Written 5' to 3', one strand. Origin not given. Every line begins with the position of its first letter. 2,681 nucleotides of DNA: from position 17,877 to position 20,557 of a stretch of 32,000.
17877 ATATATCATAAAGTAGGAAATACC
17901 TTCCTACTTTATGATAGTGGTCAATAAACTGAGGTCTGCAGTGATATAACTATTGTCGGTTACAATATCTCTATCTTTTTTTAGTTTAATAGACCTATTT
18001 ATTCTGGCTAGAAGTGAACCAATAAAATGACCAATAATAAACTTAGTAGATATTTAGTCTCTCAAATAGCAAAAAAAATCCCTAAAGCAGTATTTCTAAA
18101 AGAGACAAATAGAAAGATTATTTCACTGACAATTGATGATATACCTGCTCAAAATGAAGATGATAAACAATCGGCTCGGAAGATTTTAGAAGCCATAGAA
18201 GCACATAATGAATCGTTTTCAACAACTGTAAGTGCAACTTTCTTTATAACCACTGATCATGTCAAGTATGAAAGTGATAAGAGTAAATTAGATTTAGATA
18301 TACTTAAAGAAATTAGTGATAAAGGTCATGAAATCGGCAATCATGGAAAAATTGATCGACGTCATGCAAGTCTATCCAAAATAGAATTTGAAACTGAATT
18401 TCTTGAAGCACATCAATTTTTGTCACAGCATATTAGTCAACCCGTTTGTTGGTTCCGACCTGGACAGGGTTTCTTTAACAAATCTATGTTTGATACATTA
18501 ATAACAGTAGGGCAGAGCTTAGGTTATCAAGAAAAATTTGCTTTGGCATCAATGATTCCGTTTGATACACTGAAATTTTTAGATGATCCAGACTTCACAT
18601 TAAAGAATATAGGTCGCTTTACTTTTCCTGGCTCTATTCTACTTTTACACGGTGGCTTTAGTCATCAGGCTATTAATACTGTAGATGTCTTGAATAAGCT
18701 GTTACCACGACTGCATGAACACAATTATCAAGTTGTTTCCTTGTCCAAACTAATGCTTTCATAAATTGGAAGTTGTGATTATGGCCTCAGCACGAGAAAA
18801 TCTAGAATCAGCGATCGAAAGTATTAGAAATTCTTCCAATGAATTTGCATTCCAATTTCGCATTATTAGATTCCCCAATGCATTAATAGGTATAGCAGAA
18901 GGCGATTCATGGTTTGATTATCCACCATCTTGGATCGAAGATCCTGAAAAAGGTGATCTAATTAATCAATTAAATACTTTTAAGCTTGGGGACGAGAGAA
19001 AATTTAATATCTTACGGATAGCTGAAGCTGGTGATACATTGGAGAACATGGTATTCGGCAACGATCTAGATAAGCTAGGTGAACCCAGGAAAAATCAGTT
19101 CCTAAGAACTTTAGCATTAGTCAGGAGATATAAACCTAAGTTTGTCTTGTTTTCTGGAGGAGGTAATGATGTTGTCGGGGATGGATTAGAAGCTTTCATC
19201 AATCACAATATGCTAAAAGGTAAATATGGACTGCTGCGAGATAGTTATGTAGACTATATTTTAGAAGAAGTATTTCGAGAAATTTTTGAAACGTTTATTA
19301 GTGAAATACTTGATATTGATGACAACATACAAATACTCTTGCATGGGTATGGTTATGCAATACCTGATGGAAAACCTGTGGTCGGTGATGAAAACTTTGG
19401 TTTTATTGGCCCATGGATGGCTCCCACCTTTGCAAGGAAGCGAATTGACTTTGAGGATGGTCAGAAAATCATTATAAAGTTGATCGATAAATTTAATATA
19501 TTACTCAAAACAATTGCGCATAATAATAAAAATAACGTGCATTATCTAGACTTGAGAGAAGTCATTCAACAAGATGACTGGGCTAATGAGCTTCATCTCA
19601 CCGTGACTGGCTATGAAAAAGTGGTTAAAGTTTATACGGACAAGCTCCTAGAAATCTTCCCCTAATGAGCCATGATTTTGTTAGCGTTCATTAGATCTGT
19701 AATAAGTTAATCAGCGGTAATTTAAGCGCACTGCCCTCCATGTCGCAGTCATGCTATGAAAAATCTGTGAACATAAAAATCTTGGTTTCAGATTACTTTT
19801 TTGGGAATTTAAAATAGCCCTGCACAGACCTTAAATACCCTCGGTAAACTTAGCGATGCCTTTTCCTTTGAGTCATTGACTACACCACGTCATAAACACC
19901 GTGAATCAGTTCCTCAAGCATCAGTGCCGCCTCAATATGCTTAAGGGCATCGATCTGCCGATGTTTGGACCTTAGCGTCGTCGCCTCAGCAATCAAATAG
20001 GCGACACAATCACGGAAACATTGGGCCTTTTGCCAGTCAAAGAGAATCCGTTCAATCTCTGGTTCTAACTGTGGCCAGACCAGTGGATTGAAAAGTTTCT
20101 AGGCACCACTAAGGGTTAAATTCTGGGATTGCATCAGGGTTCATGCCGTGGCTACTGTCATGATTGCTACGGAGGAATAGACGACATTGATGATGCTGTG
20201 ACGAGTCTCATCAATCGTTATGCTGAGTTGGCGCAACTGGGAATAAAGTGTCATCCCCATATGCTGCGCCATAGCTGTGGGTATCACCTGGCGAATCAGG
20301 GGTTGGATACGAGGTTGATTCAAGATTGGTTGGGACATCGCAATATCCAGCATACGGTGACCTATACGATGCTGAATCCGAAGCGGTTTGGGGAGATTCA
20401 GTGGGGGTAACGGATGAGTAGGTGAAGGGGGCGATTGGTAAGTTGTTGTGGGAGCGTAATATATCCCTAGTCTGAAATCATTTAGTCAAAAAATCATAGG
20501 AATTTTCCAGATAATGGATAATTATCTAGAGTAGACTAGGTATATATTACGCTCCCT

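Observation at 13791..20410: A 6-kb AT-rich cassette is bracketed by a recombinase gene and a diverged copy of that gene's 3' end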

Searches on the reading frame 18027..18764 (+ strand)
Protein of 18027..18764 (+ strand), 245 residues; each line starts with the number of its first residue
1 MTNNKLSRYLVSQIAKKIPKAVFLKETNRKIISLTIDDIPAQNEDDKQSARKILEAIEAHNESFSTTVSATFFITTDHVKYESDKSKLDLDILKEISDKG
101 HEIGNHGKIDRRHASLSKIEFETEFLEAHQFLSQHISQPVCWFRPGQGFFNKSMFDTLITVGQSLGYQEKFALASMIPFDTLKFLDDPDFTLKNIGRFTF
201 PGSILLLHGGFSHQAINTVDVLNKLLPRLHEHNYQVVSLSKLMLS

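Call 6: search_protein_families(library=pfam, proteins=[window:18027-18761:+], max_evalue=0.01)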
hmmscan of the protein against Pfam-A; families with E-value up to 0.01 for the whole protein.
window:18027-18761:+ (245 aa): 2 families
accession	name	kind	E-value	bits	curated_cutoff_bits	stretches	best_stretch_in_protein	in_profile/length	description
PF01522.26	Polysacc_deac_1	-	1.5e-16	60.9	23.1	1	25-166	2-120/124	Polysaccharide deacetylase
PF10096.14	DUF2334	-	0.00057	20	26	1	34-113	4-79/203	Uncharacterized protein conserved in bacteria (DUF2334)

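Call 24: find_encoding_contigs(protein=window:18027-18764:+, flank=10000, max_places=10)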
Protein window:18027-18764:+ (245 aa): 16 contigs read that carry it; 4 places shown.
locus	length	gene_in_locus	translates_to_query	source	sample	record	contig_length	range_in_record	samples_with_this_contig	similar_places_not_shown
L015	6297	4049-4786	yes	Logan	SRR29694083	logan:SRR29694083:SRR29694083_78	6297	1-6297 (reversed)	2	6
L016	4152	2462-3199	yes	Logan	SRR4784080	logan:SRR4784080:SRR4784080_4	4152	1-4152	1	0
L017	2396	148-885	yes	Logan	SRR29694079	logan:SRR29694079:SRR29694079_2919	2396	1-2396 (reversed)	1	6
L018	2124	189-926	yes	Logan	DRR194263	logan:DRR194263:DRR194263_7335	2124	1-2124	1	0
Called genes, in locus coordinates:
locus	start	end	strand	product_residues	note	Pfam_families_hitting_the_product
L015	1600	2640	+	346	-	-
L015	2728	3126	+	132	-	-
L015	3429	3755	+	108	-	-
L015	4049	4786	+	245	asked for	PF01522:Polysacc_deac_1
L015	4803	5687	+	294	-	PF13472:Lipase_GDSL_2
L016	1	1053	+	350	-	?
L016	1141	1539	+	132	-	-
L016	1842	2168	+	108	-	-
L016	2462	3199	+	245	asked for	PF01522:Polysacc_deac_1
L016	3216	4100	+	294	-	PF13472:Lipase_GDSL_2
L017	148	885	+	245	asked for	PF01522:Polysacc_deac_1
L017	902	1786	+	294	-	PF13472:Lipase_GDSL_2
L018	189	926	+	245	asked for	PF01522:Polysacc_deac_1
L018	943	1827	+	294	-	PF13472:Lipase_GDSL_2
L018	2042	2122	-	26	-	?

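Call 41: search_protein_families(library=padloc, proteins=[L015:1600-2637:+, L015:2728-3123:+, L015:3429-3752:+, window:18027-18761:+], max_evalue=0.001)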
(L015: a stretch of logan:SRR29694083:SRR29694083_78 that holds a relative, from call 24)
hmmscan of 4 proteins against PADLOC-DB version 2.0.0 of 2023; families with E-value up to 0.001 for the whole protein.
L015:1600-2637:+ (346 aa): 0 families

L015:2728-3123:+ (132 aa): 0 families

L015:3429-3752:+ (108 aa): 0 families

window:18027-18761:+ (245 aa): 0 families

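Call 42: search_protein_families(library=ncbifam, proteins=[L015:1600-2637:+, L015:2728-3123:+, L015:3429-3752:+, window:18027-18761:+], max_evalue=0.001)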
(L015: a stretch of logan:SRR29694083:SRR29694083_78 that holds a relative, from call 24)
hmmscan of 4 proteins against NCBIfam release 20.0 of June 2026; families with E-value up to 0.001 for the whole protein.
L015:1600-2637:+ (346 aa): 0 families

L015:2728-3123:+ (132 aa): 0 families

L015:3429-3752:+ (108 aa): 0 families

window:18027-18761:+ (245 aa): 7 families
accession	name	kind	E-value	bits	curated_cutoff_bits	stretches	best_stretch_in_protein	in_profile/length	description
TIGR02764.1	spore_ybaN_pdaB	equivalog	1.2e-20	74.1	237.4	1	26-243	2-191/191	polysaccharide deacetylase family sporulation protein PdaB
TIGR02884.1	spore_pdaA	equivalog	5.8e-16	58.9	298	1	19-243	26-224/224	delta-lactam-biosynthetic de-N-acetylase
TIGR02873.1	spore_ylxY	hypoth_equivalog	5.7e-12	45.4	391.5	1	50-243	100-267/268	probable sporulation protein, polysaccharide deacetylase family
NF045821.1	PgAcgDacpgdA1_Bac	equivalog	1.1e-10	40.9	400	1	27-242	85-274/282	peptidoglycan-N-acetylglucosamine deacetylase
NF045820.1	PgAcgDacpgdA_Strep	equivalog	2.6e-06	26.5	800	1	9-243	249-448/463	peptidoglycan-N-acetylglucosamine deacetylase PgdA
TIGR04243.1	nodulat_NodB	equivalog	4.4e-06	26.3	240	1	32-238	4-195/197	chitooligosaccharide deacetylase NodB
TIGR03006.1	pepcterm_polyde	equivalog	0.00025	20.3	276.2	1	90-145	63-118/272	XrtA system polysaccharide deacetylase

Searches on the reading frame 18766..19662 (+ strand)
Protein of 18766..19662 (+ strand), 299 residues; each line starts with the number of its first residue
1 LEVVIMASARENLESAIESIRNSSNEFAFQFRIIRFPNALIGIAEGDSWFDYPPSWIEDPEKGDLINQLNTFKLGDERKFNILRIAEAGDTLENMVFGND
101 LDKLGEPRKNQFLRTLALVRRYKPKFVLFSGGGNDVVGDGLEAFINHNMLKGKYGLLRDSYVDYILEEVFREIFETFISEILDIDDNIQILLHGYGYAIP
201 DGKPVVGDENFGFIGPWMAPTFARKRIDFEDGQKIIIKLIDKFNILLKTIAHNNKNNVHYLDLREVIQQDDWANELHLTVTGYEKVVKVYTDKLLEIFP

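Call 6: search_protein_families(library=pfam, proteins=[window:18766-19662:+], max_evalue=0.01)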
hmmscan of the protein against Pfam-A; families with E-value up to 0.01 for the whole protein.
window:18766-19662:+ (299 aa): 2 families
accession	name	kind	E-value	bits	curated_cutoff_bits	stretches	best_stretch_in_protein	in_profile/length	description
PF13472.12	Lipase_GDSL_2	-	2.9e-08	34.9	32.9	1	110-284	49-177/178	GDSL-like Lipase/Acylhydrolase family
PF00657.28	Lipase_GDSL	-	0.00028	21.6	23.6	1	82-287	44-205/208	GDSL-like Lipase/Acylhydrolase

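Call 40: search_dna_similar(query=window:18781-19662:+, collection=plasmids, mode=protein, max_rows=15)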
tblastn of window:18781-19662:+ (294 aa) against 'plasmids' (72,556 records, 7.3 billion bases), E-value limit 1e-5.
Records with a match: 29; places in all: 30; records where one place covers at least 80% of the query: 29.
Best place of each record, by identity: <60% 29.
By first word of the organism name: Rhizobium 13; Pseudomonas 4; Sinorhizobium 4; Acaryochloris 1; Geminocystis 1; Pararhizobium 1; Microvirga 1; Mesorhizobium 1; Alteromonas 1; Ralstonia 1; and 1 more.
By predicted mobility (MOB-suite, as given by PLSDB): non-mobilizable 14; conjugative 13; mobilizable 2.
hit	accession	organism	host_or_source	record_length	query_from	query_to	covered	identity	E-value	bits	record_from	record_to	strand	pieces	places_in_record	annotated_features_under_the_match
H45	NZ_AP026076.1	Acaryochloris marina MBIC10699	cell culture,Ascidian, Diplosoma similis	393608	6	293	98%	44.0%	3e-67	233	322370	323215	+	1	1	hypothetical protein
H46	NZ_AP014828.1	Geminocystis sp. NIES-3709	-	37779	36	294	88%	38.3%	1e-44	169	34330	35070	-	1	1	trypsin-like peptidase domain-containing protein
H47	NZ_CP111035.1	Pseudomonas aeruginosa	Homo sapiens,sputum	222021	37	281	83%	37.2%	2e-32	133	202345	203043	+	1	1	SGNH/GDSL hydrolase family protein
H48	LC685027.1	Pseudomonas aeruginosa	-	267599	37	281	83%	37.2%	2e-32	133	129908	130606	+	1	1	hypothetical protein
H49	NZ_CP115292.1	Pseudomonas aeruginosa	Homo sapiens,culture samples from human ...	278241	37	281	83%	37.2%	2e-32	133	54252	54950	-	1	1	SGNH/GDSL hydrolase family protein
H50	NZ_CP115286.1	Pseudomonas aeruginosa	Homo sapiens,culture samples from human ...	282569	37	281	83%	37.2%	2e-32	133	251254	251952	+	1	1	SGNH/GDSL hydrolase family protein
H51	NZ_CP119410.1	Pararhizobium gei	cell culture,Geum aleppicum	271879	4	287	97%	29.3%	9e-21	99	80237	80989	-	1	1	SGNH/GDSL hydrolase family protein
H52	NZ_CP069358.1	Microvirga sp. VF16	Vachellia farnesiana,Cell culture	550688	11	281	92%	30.7%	4e-12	74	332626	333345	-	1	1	hypothetical protein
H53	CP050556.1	Rhizobium leguminosarum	Vicia sativa,cell culture,root nodule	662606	14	292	95%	29.7%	2e-22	104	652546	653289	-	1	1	none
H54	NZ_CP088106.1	Rhizobium ruizarguesonis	cell culture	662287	14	292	95%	29.7%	3e-22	103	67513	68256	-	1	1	caspase family protein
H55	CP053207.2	Rhizobium leguminosarum bv. trifolii TA1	-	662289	14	292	95%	29.7%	3e-22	103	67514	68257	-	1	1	peptidase C14, caspase catalytic subunit p20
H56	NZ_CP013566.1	Rhizobium phaseoli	Phaseolus vulgaris,Whole ...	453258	1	294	100%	28.1%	9e-20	96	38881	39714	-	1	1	SGNH/GDSL hydrolase family protein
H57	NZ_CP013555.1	Rhizobium phaseoli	-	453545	1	294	100%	28.1%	9e-20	96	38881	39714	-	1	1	SGNH/GDSL hydrolase family protein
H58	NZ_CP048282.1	Rhizobium leguminosarum bv. viciae 248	Fava bean,whole organism,nodules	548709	21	286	90%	30.9%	3e-18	92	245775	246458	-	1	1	caspase family protein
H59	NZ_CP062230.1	Mesorhizobium onobrychidis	Sainfoin,pure bacterial culture,Nodule ...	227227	7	293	98%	28.5%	3e-16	86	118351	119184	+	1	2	hypothetical protein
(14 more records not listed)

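Call 41: search_protein_families(library=padloc, proteins=[window:18781-19662:+], max_evalue=0.001)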
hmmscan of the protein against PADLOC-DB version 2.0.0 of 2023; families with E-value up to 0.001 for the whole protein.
window:18781-19662:+ (294 aa): 0 families

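Call 42: search_protein_families(library=ncbifam, proteins=[window:18781-19662:+], max_evalue=0.001)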
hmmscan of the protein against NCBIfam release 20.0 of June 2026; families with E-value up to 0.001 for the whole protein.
window:18781-19662:+ (294 aa): 0 families

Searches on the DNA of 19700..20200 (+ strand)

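Call 53: search_dna_similar(query=window:19700-20200:+, collection=plasmids, mode=distant, max_rows=20)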
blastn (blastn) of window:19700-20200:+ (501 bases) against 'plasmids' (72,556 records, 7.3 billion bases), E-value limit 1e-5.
Records with a match: 3; places in all: 5; records where one place covers at least 80% of the query: 0.
Best place of each record, by identity: 60-80% 3.
By first word of the organism name: Acaryochloris 3.
By predicted mobility (MOB-suite, as given by PLSDB): conjugative 3.
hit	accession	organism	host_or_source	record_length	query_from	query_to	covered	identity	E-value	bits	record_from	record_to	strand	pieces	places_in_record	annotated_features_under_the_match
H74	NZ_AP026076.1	Acaryochloris marina MBIC10699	cell culture,Ascidian, Diplosoma similis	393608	150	485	67%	79.8%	4e-78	298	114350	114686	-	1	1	hypothetical protein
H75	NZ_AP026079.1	Acaryochloris marina MBIC10699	cell culture,Ascidian, Diplosoma similis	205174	150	481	66%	75.8%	2e-56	226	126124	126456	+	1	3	hypothetical protein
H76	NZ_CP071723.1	Acaryochloris sp. 'Moss Beach'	culture,intertidal zone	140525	151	492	68%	69.1%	8e-30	138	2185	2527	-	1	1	hypothetical protein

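Call 54: get_annotated_region(hit=H75, flank=9000)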
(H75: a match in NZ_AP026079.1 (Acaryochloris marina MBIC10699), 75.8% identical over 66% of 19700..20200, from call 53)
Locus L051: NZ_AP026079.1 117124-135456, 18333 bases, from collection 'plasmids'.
description: Acaryochloris marina MBIC10699 plasmid pREC4, complete sequence
organism: Acaryochloris marina MBIC10699 (NCBI taxid 2954813)
taxonomy: Bacteria; Cyanobacteriota; Cyanophyceae; Acaryochloridales; Acaryochloridaceae; Acaryochloris; Acaryochloris marina; Acaryochloris marina MBIC10699
host: -; source: cell culture,Ascidian, Diplosoma similis; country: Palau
typing (MOB-suite, as given by PLSDB): conjugative; relaxase MOBF; mating-pair formation MPF_T
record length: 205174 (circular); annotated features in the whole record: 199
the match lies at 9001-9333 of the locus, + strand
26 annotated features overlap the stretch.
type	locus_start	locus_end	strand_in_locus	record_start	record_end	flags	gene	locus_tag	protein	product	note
CDS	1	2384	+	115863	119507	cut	-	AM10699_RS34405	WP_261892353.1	WD40 repeat domain-containing protein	-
CDS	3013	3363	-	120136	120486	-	-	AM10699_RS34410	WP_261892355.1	hypothetical protein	-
CDS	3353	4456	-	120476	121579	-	-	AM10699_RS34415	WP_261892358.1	TraM recognition domain-containing protein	-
CDS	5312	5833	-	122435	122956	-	-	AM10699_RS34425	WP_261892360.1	hypothetical protein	-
CDS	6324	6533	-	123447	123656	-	-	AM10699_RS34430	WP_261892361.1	hypothetical protein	-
CDS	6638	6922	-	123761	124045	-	-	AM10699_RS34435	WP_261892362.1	hypothetical protein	-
CDS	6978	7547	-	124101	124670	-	-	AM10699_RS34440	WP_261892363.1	hypothetical protein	-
CDS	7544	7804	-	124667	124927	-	-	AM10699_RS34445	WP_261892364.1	hypothetical protein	-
CDS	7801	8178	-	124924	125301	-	-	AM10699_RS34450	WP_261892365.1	hypothetical protein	-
CDS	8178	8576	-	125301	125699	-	-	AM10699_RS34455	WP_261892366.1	hypothetical protein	-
CDS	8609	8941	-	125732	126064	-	-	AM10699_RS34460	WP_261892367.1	hypothetical protein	-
CDS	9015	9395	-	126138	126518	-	-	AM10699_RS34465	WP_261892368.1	hypothetical protein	-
CDS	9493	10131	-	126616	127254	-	-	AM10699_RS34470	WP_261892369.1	hypothetical protein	-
CDS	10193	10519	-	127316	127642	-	-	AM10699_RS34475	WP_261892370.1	hypothetical protein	-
CDS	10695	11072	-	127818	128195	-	-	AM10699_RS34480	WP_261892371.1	DUF6876 family protein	-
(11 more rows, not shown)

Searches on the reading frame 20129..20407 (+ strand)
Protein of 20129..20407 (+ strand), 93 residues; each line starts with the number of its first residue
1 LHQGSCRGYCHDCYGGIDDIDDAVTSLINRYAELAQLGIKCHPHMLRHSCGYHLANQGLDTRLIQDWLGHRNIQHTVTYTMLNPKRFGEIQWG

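Call 6: search_protein_families(library=pfam, proteins=[window:20129-20407:+], max_evalue=0.01)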
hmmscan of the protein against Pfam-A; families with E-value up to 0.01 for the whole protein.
window:20129-20407:+ (93 aa): 1 family
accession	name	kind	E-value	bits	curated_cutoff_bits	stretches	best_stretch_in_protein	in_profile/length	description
PF00589.27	Phage_integrase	-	1.1e-16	61.6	27.1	1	24-85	110-171/172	Phage integrase family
